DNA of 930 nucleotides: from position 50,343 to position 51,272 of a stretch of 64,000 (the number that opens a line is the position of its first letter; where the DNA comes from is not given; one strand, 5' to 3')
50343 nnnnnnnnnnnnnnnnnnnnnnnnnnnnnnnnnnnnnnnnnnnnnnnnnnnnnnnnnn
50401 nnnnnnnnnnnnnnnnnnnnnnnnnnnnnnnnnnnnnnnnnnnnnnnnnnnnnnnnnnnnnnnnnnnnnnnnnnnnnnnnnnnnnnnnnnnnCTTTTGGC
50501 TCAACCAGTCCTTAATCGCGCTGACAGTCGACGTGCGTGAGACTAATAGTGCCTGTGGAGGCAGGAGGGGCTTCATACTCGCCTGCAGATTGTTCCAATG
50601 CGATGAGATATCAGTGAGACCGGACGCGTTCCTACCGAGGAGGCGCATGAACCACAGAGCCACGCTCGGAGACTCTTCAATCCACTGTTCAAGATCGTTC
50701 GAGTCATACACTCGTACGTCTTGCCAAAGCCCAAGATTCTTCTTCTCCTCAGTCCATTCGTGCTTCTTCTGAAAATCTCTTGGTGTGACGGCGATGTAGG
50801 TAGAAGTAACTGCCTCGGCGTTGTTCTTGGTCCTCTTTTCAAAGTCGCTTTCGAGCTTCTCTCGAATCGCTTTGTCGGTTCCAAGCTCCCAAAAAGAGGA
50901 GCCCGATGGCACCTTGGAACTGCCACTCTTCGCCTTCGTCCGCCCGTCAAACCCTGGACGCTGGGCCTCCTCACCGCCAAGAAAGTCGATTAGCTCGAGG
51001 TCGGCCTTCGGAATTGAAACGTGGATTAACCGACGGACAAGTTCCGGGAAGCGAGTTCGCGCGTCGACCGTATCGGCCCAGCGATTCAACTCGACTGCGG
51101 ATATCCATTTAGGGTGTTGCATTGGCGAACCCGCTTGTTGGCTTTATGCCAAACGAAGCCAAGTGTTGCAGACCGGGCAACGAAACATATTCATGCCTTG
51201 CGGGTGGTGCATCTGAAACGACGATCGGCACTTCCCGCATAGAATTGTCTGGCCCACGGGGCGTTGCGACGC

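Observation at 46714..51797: Orphan three-gene operon (TIR-like/Gly-zipper/Zn-ribbon, 1255-aa unknown, PIN-like): candidate undescribed defence system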

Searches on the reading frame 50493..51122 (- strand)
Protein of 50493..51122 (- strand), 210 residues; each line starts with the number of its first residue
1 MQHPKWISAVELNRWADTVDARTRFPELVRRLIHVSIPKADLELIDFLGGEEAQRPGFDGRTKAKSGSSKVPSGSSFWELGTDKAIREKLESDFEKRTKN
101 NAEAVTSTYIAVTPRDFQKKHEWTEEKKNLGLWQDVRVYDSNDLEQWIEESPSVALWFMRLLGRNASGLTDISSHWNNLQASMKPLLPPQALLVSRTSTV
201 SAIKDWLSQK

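Call 54: search_dna_similar(query=window:50493-51122:-, collection=plasmids, mode=protein, max_evalue=5, max_rows=60)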
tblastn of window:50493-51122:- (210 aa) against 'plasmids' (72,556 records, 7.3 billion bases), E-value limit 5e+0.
Records with a match: 24; places in all: 24; records where one place covers at least 80% of the query: 20.
Best place of each record, by identity: <60% 24.
By first word of the organism name: Rhizobium 5; Cupriavidus 2; Ralstonia 2; Shewanella 2; Enterobacter 2; Aminobacter 1; Bradyrhizobium 1; Acetobacter 1; Ensifer 1; Thalassospira 1; and 6 more.
By predicted mobility (MOB-suite, as given by PLSDB): non-mobilizable 11; conjugative 9; mobilizable 4.
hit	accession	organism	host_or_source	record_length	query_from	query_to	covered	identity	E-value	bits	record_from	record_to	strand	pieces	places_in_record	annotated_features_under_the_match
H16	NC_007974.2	Cupriavidus metallidurans CH34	-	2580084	5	207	97%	38.0%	3e-31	126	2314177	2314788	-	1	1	none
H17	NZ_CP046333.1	Cupriavidus metallidurans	sedimentation pond in a zinc factory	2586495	5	207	97%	38.0%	3e-31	126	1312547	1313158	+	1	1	none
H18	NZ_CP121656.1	Rhizobium sp. CB3171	Calliandra calothyrsus,cell culture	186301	5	207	97%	35.9%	7e-27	114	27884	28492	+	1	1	helix-turn-helix transcriptional regulator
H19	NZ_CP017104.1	Rhizobium gallicum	Phaseolus vulgaris,Whole ...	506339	5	207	97%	35.0%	5e-27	114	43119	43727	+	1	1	helix-turn-helix transcriptional regulator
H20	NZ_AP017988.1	Aminobacter sp. SS-2016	Lotus japoicus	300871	5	207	97%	34.5%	2e-25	109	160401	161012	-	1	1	helix-turn-helix transcriptional regulator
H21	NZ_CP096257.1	Bradyrhizobium barranii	Glycine max cv. AC Glengarry,Cell ...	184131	5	207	97%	32.9%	1e-23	104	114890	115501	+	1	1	hypothetical protein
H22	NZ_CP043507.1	Acetobacter vaccinii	cell culture,blue berry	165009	5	210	98%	32.1%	3e-23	103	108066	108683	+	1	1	helix-turn-helix transcriptional regulator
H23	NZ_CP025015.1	Rhizobium leguminosarum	Lotus corniculatus,Bacteria culture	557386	5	209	98%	32.2%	2e-23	104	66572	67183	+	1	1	helix-turn-helix transcriptional regulator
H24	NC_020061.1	Rhizobium tropici CIAT 899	Phaseolus vulgaris root nodule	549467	5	207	97%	32.5%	5e-26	111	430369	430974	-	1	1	helix-turn-helix transcriptional regulator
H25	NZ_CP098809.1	Ensifer adhaerens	whole organism,soil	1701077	7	189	87%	35.8%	7e-26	111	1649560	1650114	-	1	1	none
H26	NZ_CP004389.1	Thalassospira xiamenensis M-5 = DSM 17429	surface seawater from the sea close to ...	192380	5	207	97%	31.9%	7e-21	97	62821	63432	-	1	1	helix-turn-helix transcriptional regulator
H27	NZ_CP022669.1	Rhizobium leguminosarum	single cell,root nodules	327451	5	176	82%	37.1%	1e-26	113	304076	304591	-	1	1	helix-turn-helix transcriptional regulator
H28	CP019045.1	Halioglobus pacificus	Pure cultured ...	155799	7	187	86%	33.9%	1e-19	93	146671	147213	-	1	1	record has no annotation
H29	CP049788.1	Ralstonia solanacearum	whole organism,isolated from the ...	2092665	5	207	97%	30.0%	4e-15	80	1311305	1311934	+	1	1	hypothetical protein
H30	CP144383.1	Ralstonia solanacearum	tobacco,whole organism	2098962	5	207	97%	30.0%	4e-15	80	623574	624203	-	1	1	hypothetical protein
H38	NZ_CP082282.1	Enterobacter cancerogenus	Helicoverpa armigera,metagenomic ...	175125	139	168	14%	56.7%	2e-1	40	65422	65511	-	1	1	hypothetical protein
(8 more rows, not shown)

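Call 55: get_annotated_region(hit=H38, flank=6000)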
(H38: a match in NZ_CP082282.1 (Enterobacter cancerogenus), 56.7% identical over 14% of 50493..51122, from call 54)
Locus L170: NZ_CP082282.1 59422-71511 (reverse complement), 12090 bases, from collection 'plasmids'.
description: Enterobacter cancerogenus strain HAEC1 plasmid unnamed2, complete sequence
organism: Enterobacter cancerogenus (NCBI taxid 69218)
taxonomy: Bacteria; Pseudomonadota; Gammaproteobacteria; Enterobacterales; Enterobacteriaceae; Enterobacter; Enterobacter cancerogenus
host: -; source: Helicoverpa armigera,metagenomic assembly,dead larvae; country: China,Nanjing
typing (MOB-suite, as given by PLSDB): non-mobilizable
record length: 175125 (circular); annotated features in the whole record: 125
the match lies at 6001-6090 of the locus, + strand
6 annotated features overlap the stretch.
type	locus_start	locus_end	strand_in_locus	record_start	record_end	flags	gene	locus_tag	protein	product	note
CDS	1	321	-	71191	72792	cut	-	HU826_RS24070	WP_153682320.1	hypothetical protein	-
CDS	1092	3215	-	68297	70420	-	-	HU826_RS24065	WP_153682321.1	hypothetical protein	-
CDS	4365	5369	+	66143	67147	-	-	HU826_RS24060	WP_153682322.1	Abi family protein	-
CDS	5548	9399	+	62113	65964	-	-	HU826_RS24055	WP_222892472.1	hypothetical protein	-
CDS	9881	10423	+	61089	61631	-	-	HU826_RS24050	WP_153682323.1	DUF2335 domain-containing protein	-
CDS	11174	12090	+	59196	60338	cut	-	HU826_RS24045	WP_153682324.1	hypothetical protein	-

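Call 56: search_protein_families(library=padloc, proteins=[L170:5548-9396:+, L170:9881-10420:+], max_evalue=0.001)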
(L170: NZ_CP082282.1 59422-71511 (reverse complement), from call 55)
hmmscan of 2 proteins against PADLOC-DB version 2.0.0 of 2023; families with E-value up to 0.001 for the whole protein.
L170:5548-9396:+ (1283 aa): 3 families
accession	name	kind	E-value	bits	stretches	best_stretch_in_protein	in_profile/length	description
PDLC03991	PD-Lambda-4_A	-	0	1777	1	1-1283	1-1283/1283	-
PDLC03990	PD-Lambda-4_A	-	0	1140.5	1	341-1283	1-943/943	-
PDLC03989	PD-Lambda-4_A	-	4e-120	399.9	1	817-1283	5-468/468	-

L170:9881-10420:+ (180 aa): 0 families

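Call 76: search_dna_similar(query=L170:5548-9396:+, collection=plasmids, mode=protein, max_evalue=0.001, max_rows=40, rows=spread)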
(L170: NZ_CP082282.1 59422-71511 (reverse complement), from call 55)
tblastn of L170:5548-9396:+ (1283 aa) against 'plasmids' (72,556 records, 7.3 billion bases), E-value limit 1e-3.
Records with a match: 46; places in all: 47; records where one place covers at least 80% of the query: 14.
Best place of each record, by identity: >=99% 1; 90-95% 1; <60% 44.
By first word of the organism name: Rhizobium 11; Leptospira 4; Enterobacter 3; Sinorhizobium 2; Burkholderia 2; Xanthomonas 2; Vibrio 2; Haloarcula 2; Phaeobacter 1; Legionella 1; and 16 more.
By predicted mobility (MOB-suite, as given by PLSDB): non-mobilizable 23; conjugative 21; mobilizable 2.
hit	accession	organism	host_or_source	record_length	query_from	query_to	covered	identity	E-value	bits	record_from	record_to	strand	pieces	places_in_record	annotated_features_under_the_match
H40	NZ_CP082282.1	Enterobacter cancerogenus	Helicoverpa armigera,metagenomic ...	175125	1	1264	99%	99.9%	0e+0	2410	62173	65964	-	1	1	hypothetical protein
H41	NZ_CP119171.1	Enterobacter mori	Paris polyphylla,cell culture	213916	1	1264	99%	93.0%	0e+0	2198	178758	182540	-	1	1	hypothetical protein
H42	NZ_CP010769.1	Phaeobacter piscinae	cell culture,fish larvae aquaculture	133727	41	1238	93%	38.3%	0e+0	773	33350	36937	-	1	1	hypothetical protein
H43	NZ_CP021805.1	Sinorhizobium meliloti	Medicago truncatula,Single Cell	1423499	41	1234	93%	33.6%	2e-97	562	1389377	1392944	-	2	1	none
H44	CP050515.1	Rhizobium leguminosarum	Trifolium repens,cell culture,root ...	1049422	3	1211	94%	32.1%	7e-143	489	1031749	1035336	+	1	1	hypothetical protein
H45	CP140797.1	Rhizobium beringeri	Trifolium pratense,whole organism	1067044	36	1264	96%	31.3%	4e-130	494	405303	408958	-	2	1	hypothetical protein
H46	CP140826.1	Rhizobium beringeri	Trifolium pratense,whole organism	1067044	36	1264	96%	31.3%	4e-130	494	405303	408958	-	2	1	hypothetical protein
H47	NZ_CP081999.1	Xanthomonas campestris pv. campestris str. CN13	-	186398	31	1241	94%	31.5%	1e-145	497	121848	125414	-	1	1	none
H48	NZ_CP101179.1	Xanthomonas campestris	-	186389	77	1241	91%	31.5%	2e-139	479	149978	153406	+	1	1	hypothetical protein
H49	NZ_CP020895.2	Legionella longbeachae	Homo sapiens,Respiratory sample - sputum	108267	33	1255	95%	29.3%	4e-137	472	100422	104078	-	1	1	hypothetical protein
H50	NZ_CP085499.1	Bacillus cereus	coffee,cell culture,root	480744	30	968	73%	35.1%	6e-158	533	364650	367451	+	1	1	hypothetical protein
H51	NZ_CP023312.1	Vibrio anguillarum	Dicentrarchus labrax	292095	38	955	72%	34.8%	3e-148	504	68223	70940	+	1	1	hypothetical protein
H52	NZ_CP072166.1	Rhizobium sp. B21/90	Himalayan blackberry,cell culture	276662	37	940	70%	35.0%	3e-127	442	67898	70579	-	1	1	hypothetical protein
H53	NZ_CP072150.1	Rhizobium sp. K1/93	Himalayan blackberry,cell culture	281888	37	940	70%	35.0%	3e-127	442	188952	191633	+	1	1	hypothetical protein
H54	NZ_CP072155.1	Rhizobium sp. K15/93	Himalayan blackberry,cell culture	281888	37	940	70%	35.0%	3e-127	442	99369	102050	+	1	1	hypothetical protein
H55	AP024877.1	Vibrio halioticoli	-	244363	131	1251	87%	27.9%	9e-116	408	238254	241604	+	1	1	record has no annotation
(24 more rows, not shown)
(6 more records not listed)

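Call 79: search_protein_families(library=pfam, proteins=[L170:5548-9396:+], max_evalue=0.01)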
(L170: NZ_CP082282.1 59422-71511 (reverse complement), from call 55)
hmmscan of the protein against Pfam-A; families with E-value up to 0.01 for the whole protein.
L170:5548-9396:+ (1283 aa): 2 families
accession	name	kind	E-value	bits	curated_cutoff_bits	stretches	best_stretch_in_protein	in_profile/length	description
PF24883.2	NPHP3_N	-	0.0023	18.6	24.8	0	235-293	23-79/164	Nephrocystin 3, N-terminal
PF13401.12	AAA_22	-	0.0062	17.3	27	0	232-287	3-56/130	AAA domain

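Call 98: get_annotated_region(hit=H42, flank=1500)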
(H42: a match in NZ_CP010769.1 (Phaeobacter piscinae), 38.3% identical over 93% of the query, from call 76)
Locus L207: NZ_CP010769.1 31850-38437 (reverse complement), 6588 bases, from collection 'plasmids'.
description: Phaeobacter piscinae strain P13 plasmid pP13_b, complete sequence
organism: Phaeobacter piscinae (NCBI taxid 1580596)
taxonomy: Bacteria; Pseudomonadota; Alphaproteobacteria; Rhodobacterales; Roseobacteraceae; Phaeobacter; Phaeobacter piscinae
host: -; source: cell culture,fish larvae aquaculture; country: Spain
typing (MOB-suite, as given by PLSDB): conjugative; replicon rep_cluster_636; relaxase MOBP; mating-pair formation MPF_T
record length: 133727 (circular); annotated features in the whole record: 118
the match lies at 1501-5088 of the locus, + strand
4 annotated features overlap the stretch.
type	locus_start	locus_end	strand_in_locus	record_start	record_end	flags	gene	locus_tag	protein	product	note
CDS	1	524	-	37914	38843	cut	-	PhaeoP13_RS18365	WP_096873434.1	DUF2493 domain-containing protein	-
CDS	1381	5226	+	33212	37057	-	-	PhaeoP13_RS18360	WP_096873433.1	hypothetical protein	-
CDS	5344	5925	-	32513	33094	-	-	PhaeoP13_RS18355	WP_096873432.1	rhomboid family intramembrane serine protease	-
CDS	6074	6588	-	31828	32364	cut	-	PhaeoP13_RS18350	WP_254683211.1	hypothetical protein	-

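Call 99: get_annotated_region(hit=H44, flank=1500)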
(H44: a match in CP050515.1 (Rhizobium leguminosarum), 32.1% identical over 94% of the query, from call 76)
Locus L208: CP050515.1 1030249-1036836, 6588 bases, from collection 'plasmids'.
description: Rhizobium leguminosarum bv. trifolii strain RCAM1365 plasmid p_1, complete sequence
organism: Rhizobium leguminosarum (NCBI taxid 386)
taxonomy: Bacteria; Pseudomonadota; Alphaproteobacteria; Hyphomicrobiales; Rhizobiaceae; Rhizobium; Rhizobium leguminosarum
host: -; source: Trifolium repens,cell culture,root nodule; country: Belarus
typing (MOB-suite, as given by PLSDB): conjugative; relaxase MOBQ; mating-pair formation MPF_T
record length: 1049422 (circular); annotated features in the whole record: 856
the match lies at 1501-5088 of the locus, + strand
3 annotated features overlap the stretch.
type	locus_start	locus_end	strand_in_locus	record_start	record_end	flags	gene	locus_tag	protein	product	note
CDS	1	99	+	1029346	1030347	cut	-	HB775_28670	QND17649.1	hypothetical protein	-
CDS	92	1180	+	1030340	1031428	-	-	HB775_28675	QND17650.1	hypothetical protein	-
CDS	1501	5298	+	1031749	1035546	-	-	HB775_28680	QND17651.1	hypothetical protein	-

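Call 100: get_annotated_region(hit=H47, flank=1500)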
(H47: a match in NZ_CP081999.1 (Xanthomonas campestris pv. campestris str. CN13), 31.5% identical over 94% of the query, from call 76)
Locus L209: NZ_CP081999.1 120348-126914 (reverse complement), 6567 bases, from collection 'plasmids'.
description: Xanthomonas campestris pv. campestris str. CN13 plasmid unnamed, complete sequence
organism: Xanthomonas campestris pv. campestris str. CN13 (NCBI taxid 1358018)
taxonomy: Bacteria; Pseudomonadota; Gammaproteobacteria; Lysobacterales; Lysobacteraceae; Xanthomonas; Xanthomonas campestris; Xanthomonas campestris pv. campestris str. CN13
host: -; source: -; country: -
typing (MOB-suite, as given by PLSDB): conjugative; relaxase MOBP; mating-pair formation MPF_I
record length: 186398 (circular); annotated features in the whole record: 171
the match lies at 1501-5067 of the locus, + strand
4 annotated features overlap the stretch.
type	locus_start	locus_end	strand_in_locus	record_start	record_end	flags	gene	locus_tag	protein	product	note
CDS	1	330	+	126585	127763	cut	-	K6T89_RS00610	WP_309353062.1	hypothetical protein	-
CDS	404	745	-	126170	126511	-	-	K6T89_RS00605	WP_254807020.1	hypothetical protein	-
CDS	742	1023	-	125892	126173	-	-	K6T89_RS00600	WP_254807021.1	hypothetical protein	-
CDS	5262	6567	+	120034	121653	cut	-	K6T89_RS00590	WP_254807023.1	hypothetical protein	-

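Call 101: get_annotated_region(hit=H49, flank=1500)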
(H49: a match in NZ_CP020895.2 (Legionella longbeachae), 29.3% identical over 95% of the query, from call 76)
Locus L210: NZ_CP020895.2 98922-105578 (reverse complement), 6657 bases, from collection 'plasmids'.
description: Legionella longbeachae strain F1157CHC plasmid pLLO-F1157CHC, complete sequence
organism: Legionella longbeachae (NCBI taxid 450)
taxonomy: Bacteria; Pseudomonadota; Gammaproteobacteria; Legionellales; Legionellaceae; Legionella; Legionella longbeachae
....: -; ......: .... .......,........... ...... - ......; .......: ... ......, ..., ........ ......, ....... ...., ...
typing (MOB-suite, as given by PLSDB): conjugative; replicon rep_cluster_413; relaxase MOBF; mating-pair formation MPF_F
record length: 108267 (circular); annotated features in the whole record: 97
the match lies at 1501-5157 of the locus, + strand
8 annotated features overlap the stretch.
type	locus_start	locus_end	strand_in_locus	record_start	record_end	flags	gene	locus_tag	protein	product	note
CDS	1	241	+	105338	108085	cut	-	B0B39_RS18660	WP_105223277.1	Tn3 family transposase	-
CDS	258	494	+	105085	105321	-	-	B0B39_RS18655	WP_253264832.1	hypothetical protein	-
CDS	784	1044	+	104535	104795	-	-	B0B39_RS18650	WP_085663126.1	type II toxin-antitoxin system RelB/DinJ family antitoxin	GO:0006355 - regulation of DNA-templated transcription [Evidence IEA]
CDS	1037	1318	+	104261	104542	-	-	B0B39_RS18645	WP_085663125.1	type II toxin-antitoxin system YafQ family toxin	-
CDS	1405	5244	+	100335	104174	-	-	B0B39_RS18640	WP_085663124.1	hypothetical protein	-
CDS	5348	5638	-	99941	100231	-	-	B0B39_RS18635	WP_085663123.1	helix-turn-helix transcriptional regulator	-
CDS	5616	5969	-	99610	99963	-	-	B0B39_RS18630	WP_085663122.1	type II toxin-antitoxin system RelE/ParE family toxin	-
CDS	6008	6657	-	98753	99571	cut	-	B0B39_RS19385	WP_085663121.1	hypothetical protein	-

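Call 102: get_annotated_region(hit=H55, flank=1500)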
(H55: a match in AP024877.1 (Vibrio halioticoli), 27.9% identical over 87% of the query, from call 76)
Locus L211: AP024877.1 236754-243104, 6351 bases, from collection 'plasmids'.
description: Vibrio halioticoli IAM 14596 plasmid pIAM14596 DNA, complete sequence
organism: Vibrio halioticoli (NCBI taxid 71388)
taxonomy: Bacteria; Pseudomonadota; Gammaproteobacteria; Vibrionales; Vibrionaceae; Vibrio; Vibrio halioticoli
host: -; source: -; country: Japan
typing (MOB-suite, as given by PLSDB): non-mobilizable
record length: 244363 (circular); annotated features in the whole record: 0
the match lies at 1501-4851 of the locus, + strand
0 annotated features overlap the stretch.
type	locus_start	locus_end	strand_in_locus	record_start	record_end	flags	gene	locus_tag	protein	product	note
